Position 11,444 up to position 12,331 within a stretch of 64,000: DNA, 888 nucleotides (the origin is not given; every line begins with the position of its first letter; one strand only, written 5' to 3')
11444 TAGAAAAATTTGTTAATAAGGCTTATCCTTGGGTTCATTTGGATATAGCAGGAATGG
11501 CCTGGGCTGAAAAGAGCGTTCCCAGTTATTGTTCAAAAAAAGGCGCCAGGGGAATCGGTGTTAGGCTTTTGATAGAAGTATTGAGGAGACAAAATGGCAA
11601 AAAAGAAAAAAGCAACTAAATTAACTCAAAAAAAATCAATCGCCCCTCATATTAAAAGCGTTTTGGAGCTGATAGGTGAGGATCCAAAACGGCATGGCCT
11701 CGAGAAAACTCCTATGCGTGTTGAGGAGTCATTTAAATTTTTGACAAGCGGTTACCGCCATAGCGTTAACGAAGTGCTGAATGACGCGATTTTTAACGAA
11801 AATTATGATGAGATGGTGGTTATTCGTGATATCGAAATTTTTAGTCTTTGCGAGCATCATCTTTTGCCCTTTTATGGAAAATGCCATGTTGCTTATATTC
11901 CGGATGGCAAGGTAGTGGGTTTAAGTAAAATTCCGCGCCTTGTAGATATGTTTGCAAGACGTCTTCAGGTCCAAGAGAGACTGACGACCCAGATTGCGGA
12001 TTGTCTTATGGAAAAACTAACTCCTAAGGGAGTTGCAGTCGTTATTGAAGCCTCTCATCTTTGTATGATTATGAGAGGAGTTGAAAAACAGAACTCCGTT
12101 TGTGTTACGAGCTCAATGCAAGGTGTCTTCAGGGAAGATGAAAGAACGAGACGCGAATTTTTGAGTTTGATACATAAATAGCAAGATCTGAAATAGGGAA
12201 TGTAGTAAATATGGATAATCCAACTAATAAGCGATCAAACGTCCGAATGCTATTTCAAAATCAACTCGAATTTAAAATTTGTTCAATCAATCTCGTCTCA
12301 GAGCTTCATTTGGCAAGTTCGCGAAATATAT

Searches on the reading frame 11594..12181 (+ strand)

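Call 16: search_protein_families(library=pfam, proteins=[window:11594-12181:+])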
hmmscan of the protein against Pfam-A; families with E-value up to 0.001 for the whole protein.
window:11594-12181:+ (195 aa): 2 families
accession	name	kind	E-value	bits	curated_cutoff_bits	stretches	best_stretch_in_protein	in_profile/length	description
PF01227.27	GTP_cyclohydroI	-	7.8e-78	260.5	27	1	18-193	3-178/179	GTP cyclohydrolase I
PF14489.11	QueF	-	2e-05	25.1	27.3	1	92-150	1-59/81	QueF-like protein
